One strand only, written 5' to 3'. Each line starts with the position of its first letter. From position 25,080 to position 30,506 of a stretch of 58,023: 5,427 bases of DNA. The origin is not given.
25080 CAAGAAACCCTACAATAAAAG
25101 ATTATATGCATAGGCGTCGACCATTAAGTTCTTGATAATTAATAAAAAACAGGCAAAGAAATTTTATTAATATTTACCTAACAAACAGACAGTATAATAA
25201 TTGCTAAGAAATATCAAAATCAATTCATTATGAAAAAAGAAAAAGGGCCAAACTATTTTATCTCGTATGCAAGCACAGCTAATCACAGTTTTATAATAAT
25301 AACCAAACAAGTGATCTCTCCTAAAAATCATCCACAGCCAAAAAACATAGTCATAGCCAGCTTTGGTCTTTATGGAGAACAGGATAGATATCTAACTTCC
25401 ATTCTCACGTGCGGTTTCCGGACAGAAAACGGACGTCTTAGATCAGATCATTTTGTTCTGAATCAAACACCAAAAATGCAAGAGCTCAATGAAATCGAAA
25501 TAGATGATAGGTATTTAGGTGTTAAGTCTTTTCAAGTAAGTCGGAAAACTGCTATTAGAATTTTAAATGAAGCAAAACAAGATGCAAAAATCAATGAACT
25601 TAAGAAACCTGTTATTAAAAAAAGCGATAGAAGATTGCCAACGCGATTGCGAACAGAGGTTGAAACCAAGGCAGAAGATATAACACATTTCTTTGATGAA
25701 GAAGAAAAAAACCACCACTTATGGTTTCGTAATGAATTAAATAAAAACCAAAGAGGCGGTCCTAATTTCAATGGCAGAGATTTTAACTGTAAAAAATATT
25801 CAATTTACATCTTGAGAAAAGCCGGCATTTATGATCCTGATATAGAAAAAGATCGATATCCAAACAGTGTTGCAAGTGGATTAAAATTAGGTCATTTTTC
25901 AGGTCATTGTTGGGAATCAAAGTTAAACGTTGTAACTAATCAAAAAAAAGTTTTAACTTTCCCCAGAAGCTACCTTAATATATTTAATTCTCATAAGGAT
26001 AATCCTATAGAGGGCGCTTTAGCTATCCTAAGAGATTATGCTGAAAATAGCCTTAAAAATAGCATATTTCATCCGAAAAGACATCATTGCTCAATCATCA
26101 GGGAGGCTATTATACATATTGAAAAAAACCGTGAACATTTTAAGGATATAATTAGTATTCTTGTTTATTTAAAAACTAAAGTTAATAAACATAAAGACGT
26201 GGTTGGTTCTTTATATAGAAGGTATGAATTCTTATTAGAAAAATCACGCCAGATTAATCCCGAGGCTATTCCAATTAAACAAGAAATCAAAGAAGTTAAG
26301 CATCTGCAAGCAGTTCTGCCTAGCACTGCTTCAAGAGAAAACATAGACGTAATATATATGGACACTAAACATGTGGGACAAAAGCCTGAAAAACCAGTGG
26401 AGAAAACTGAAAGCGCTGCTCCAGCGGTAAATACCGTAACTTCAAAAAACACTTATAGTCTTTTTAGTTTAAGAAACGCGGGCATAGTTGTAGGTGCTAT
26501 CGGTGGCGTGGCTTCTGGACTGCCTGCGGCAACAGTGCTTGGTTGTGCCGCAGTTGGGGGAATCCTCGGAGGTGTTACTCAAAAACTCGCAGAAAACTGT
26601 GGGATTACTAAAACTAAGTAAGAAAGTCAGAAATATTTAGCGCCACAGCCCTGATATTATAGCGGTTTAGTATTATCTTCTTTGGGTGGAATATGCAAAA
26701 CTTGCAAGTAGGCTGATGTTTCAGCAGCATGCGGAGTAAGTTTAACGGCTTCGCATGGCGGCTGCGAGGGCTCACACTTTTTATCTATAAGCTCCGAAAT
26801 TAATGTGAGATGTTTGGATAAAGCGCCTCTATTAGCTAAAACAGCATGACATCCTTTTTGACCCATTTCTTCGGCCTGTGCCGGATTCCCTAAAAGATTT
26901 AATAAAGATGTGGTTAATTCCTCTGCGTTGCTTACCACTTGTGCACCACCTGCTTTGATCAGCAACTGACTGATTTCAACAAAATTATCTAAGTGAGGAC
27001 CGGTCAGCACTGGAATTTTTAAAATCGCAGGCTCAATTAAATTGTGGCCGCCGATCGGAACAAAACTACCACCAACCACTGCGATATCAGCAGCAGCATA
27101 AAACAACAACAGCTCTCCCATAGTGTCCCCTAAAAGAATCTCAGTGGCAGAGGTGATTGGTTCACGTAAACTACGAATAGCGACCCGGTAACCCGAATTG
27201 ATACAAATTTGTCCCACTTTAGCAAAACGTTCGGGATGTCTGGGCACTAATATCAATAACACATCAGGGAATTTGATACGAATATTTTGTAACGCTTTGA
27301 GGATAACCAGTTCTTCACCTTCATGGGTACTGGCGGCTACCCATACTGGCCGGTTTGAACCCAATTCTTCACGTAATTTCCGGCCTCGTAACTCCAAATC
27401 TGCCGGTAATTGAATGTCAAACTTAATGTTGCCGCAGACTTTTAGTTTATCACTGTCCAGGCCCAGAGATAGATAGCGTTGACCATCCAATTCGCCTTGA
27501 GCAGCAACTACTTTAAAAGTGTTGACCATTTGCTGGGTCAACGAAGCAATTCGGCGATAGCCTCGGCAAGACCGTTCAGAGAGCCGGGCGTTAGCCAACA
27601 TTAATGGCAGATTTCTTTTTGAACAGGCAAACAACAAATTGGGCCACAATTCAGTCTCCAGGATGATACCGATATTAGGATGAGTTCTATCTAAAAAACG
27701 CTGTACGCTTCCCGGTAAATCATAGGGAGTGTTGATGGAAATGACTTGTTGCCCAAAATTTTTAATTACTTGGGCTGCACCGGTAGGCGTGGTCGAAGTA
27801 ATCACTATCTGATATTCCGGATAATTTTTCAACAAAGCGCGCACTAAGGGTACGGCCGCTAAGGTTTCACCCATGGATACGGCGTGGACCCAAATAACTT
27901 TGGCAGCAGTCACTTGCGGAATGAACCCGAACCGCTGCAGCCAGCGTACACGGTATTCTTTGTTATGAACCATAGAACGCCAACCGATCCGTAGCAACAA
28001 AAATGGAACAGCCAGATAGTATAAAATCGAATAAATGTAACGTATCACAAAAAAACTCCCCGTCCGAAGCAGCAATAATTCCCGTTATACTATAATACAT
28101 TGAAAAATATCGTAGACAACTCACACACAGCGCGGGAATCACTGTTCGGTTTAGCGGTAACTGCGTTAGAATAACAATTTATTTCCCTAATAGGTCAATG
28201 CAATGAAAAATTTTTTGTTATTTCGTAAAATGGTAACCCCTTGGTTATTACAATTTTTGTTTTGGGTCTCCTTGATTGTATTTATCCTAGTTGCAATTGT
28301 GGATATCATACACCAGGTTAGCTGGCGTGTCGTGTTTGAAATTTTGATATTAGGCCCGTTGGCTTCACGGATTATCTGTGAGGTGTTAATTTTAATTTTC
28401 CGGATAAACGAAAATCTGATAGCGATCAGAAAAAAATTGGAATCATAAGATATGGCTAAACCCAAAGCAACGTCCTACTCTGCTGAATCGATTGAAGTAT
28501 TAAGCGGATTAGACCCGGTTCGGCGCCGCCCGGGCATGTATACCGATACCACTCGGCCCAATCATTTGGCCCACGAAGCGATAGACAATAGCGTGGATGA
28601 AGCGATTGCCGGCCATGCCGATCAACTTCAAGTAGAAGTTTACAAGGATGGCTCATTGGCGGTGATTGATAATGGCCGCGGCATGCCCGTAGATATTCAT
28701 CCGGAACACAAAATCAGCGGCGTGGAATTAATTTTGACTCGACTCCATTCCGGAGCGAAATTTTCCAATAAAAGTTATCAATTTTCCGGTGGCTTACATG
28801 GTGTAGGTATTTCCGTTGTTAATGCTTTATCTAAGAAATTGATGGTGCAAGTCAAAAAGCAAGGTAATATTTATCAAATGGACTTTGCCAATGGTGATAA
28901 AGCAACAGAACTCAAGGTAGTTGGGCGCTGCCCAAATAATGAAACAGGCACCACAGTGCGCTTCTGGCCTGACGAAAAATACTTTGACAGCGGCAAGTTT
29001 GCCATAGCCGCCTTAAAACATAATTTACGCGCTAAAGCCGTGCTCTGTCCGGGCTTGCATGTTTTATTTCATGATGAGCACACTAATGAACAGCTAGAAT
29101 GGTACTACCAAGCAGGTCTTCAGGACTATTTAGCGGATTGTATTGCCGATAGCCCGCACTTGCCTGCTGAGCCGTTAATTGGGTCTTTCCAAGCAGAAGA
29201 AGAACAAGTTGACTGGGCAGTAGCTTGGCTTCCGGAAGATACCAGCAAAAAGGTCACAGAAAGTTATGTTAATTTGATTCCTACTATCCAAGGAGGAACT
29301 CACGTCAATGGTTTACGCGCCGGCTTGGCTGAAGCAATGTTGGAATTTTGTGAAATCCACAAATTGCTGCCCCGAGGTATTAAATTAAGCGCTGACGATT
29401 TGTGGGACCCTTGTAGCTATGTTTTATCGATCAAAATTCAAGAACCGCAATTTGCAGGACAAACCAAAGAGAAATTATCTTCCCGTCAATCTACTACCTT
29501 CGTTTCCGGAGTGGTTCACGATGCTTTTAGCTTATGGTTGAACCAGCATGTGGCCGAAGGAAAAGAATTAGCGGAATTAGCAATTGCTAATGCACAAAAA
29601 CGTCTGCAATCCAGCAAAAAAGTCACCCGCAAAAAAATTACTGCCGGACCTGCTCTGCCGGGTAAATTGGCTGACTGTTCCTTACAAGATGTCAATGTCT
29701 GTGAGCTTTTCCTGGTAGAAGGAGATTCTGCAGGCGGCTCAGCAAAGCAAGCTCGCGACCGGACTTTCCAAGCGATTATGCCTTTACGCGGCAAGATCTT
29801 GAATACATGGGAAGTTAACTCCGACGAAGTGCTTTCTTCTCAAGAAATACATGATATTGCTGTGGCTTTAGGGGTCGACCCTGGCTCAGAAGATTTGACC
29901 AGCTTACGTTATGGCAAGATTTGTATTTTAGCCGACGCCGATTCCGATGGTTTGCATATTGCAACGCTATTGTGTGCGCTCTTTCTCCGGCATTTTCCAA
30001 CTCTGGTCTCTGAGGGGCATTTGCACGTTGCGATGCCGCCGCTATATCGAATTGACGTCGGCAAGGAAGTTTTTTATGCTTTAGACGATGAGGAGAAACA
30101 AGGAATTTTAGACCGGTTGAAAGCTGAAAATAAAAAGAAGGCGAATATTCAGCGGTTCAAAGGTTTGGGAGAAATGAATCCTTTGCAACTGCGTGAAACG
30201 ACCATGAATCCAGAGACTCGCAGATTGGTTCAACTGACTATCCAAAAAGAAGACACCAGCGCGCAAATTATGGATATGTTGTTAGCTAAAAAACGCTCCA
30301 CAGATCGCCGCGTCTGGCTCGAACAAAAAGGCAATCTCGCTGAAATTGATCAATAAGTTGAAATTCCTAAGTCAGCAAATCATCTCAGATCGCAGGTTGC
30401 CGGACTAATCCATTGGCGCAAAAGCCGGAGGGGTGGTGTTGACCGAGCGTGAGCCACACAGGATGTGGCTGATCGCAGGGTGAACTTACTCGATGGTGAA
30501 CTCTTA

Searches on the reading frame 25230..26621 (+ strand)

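Call 45: search_protein_families(library=ncbifam, proteins=[window:25230-26621:+], max_evalue=1e-10)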
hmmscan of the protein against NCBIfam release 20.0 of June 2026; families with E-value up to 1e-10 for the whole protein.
window:25230-26621:+ (463 aa): 0 families

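Call 95: search_protein_families(library=pfam, proteins=[window:25230-26621:+], max_evalue=0.001)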
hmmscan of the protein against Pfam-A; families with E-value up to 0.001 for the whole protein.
window:25230-26621:+ (463 aa): 1 family
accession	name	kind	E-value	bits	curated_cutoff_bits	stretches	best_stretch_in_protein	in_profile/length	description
PF18493.6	DUF5617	-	6.4e-06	26.7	26.3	1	246-335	2-89/90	Domain of unknown function (DUF5617)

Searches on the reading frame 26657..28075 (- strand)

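Call 45: search_protein_families(library=ncbifam, proteins=[window:26657-28075:-], max_evalue=1e-10)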
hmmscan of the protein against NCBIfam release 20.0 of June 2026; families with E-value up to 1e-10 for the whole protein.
window:26657-28075:- (472 aa): 5 families
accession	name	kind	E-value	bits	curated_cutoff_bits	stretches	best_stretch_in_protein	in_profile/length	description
NF004388.0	PRK05749.1-4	equivalog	6.5e-162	538.9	438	1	10-432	2-423/425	lipid IV(A) 3-deoxy-D-manno-octulosonic acid transferase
NF004386.0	PRK05749.1-2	equivalog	9.4e-128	426.6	524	1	11-432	2-429/433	lipid IV(A) 3-deoxy-D-manno-octulosonic acid transferase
NF004385.0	PRK05749.1-1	equivalog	1.8e-127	425.5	590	1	12-432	3-422/425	lipid IV(A) 3-deoxy-D-manno-octulosonic acid transferase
NF004387.0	PRK05749.1-3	equivalog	2.4e-95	319.9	617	1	14-428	12-421/440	lipid IV(A) 3-deoxy-D-manno-octulosonic acid transferase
NF004389.0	PRK05749.1-5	equivalog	1.9e-82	277.3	363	1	13-402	3-373/402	lipid IV(A) 3-deoxy-D-manno-octulosonic acid transferase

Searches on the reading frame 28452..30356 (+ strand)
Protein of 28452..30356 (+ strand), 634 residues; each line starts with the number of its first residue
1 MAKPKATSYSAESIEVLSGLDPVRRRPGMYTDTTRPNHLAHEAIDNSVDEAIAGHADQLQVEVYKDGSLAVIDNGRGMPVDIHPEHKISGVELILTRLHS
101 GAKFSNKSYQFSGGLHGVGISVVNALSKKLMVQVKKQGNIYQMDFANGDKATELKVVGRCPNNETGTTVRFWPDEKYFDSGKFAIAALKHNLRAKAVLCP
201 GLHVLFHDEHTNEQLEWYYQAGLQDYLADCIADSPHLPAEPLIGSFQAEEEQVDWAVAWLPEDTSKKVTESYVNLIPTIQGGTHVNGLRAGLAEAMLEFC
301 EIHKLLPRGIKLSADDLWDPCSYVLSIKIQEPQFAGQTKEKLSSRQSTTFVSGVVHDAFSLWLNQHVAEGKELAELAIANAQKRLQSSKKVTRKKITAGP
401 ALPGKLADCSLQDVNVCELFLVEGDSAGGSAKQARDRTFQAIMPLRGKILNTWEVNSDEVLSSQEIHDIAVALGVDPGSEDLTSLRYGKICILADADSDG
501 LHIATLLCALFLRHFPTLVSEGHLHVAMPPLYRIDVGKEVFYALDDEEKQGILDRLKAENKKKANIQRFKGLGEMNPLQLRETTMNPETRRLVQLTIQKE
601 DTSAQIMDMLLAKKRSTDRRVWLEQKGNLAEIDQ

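Call 25: search_protein_families(library=pfam, proteins=[window:28452-30356:+])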
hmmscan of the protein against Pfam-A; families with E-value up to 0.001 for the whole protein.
window:28452-30356:+ (634 aa): 4 families
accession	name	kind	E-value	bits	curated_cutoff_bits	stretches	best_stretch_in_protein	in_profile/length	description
PF00204.31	DNA_gyraseB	-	1.6e-39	135.6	27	1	222-389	1-169/173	DNA gyrase B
PF00986.26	DNA_gyraseB_C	-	1.4e-24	86.5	29.8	1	561-624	1-63/63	DNA gyrase B subunit, carboxyl terminus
PF02518.31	HATPase_c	-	2.4e-14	54.1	26.4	1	32-175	2-109/111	Histidine kinase-, DNA gyrase B-, and HSP90-like ATPase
PF01751.28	Toprim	-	2.7e-12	47.1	23.1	1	418-512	1-81/96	Toprim domain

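Call 86: find_homologous_proteins(query=window:28452-30356:+, max_evalue=1e-100)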
Query window:28452-30356:+ (634 aa): 8000 proteins with E <= 1e-100 among 8000 candidates; the best 120 are listed.
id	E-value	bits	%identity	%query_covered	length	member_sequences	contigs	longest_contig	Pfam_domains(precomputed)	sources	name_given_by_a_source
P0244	0.0e+0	1444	100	100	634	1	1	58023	PF00986.27,PF02518.32,PF01751.29,PF00204.32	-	-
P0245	0.0e+0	1266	86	100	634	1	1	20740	PF00986.27,PF02518.32,PF01751.29,PF00204.32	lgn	-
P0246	0.0e+0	1254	86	100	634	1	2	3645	PF00986.27,PF02518.32,PF01751.29,PF00204.32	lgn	-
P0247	0.0e+0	1254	85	100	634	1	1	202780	PF00986.27,PF02518.32,PF01751.29,PF00204.32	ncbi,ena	-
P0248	0.0e+0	1252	85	100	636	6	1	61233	PF00986.27,PF02518.32,PF01751.29,PF00204.32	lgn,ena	-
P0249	0.0e+0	1251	86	100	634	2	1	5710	PF00986.27,PF02518.32,PF01751.29,PF00204.32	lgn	-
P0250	0.0e+0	1247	85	100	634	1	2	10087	PF00986.27,PF02518.32,PF01751.29,PF00204.32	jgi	jgi:topoisomerase IV subunit B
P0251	0.0e+0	1243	84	100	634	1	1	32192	PF00986.27,PF02518.32,PF01751.29,PF00204.32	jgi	-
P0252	0.0e+0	1241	85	100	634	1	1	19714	PF00986.27,PF02518.32,PF01751.29,PF00204.32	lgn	-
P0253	0.0e+0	1238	85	100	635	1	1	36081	PF00986.27,PF02518.32,PF01751.29,PF00204.32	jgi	jgi:topoisomerase IV subunit B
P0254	0.0e+0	1236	83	100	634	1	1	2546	PF00986.27,PF02518.32,PF01751.29,PF00204.32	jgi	jgi:topoisomerase-4 subunit B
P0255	0.0e+0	1226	84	100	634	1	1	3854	PF00986.27,PF02518.32,PF01751.29,PF00204.32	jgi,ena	-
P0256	0.0e+0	1226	83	99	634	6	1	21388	PF00986.27,PF02518.32,PF01751.29,PF00204.32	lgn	-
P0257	0.0e+0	1182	80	100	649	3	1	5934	PF00986.27,PF02518.32,PF01751.29,PF00204.32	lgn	-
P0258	0.0e+0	1173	80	100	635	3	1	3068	PF00986.27,PF02518.32,PF01751.29,PF00204.32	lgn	-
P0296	0.0e+0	1059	72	100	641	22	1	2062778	PF00986.27,PF02518.32,PF01751.29,PF00204.32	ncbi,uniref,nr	ncbi:DNA topoisomerase IV subunit B [Coxiella burnetii]|uniref:DNA topoisomerase IV subunit B n=1 Ta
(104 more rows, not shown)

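Call 87: find_encoding_contigs(protein=P0245, flank=10000, max_places=2)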
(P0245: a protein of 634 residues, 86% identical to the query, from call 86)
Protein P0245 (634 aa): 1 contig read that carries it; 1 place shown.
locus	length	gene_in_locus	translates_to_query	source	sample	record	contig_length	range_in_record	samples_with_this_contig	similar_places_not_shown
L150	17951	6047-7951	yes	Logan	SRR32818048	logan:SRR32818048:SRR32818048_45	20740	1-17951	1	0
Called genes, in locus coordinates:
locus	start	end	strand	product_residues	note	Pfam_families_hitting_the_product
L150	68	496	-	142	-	PF01521:Fe-S_biosyn (weak)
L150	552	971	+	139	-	PF03653:UPF0093, PF05425:CopD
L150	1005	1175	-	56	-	PF00301:Rubredoxin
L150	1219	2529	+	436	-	PF00202:Aminotran_3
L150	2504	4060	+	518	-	PF02321:OEP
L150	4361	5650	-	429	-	PF04413:Glycos_transf_N, PF00534:Glycos_transf_1 (weak)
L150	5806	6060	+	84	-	PF14110:DUF4282 (weak)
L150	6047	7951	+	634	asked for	PF02518:HATPase_c, PF00204:DNA_gyraseB, PF01751:Toprim, PF00986:DNA_gyraseB_C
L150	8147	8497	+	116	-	-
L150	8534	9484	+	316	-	PF00892:EamA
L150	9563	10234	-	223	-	PF00483:NTP_transferase, PF12804:NTP_transf_3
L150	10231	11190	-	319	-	PF01636:APH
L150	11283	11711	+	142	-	PF01850:PIN, PF13470:PIN_3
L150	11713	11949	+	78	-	-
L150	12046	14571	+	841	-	PF04453:LptD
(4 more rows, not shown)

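Call 88: find_encoding_contigs(protein=P0248, flank=10000, max_places=2)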
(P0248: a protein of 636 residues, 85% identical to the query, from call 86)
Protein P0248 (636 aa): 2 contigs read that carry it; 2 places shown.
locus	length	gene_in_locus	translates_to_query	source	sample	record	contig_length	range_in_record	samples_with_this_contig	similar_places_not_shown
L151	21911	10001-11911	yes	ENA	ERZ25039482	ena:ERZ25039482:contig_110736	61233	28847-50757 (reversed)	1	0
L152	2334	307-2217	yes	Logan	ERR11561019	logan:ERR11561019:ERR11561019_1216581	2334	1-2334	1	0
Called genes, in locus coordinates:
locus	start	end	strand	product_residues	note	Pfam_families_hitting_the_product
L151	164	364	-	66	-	-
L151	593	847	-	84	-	-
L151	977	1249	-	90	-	-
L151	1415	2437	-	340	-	PF00873:ACR_tran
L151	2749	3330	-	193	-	PF00873:ACR_tran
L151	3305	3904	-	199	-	PF00873:ACR_tran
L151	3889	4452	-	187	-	PF00873:ACR_tran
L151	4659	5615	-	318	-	PF25917:BSH_RND, PF25973:BSH_CzcB (weak), PF25944:Beta-barrel_RND, PF25954:Beta-barrel_RND_2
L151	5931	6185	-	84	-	PF02321:OEP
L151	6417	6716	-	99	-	-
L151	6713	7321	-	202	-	PF02321:OEP (weak)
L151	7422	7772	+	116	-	-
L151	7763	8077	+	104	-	-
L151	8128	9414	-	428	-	PF04413:Glycos_transf_N, PF00534:Glycos_transf_1 (faint)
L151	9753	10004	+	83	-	PF14110:DUF4282 (weak)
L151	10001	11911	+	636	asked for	PF02518:HATPase_c, PF00204:DNA_gyraseB, PF01751:Toprim, PF00986:DNA_gyraseB_C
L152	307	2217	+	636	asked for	PF02518:HATPase_c, PF00204:DNA_gyraseB, PF01751:Toprim, PF00986:DNA_gyraseB_C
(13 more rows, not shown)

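Call 89: find_encoding_contigs(protein=P0296, flank=10000, max_places=2)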
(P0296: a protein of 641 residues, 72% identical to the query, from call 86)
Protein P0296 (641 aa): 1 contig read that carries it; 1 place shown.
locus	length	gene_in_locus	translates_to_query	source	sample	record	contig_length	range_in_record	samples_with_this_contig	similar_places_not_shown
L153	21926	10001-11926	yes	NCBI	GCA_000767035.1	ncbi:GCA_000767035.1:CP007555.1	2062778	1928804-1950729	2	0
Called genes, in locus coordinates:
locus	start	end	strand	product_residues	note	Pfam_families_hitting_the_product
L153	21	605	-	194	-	-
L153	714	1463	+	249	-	PF03734:YkuD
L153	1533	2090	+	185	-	PF04345:Chor_lyase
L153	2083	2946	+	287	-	PF01040:UbiA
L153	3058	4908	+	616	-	PF02321:OEP, PF05036:SPOR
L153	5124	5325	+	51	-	-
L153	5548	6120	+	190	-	-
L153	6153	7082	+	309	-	-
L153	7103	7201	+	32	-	-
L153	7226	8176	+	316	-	-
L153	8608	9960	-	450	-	PF04413:Glycos_transf_N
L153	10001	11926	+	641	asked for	PF02518:HATPase_c, PF00204:DNA_gyraseB, PF01751:Toprim, PF00986:DNA_gyraseB_C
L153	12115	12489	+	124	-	PF00581:Rhodanese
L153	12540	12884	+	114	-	-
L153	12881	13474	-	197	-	PF01812:5-FTHF_cyc-lig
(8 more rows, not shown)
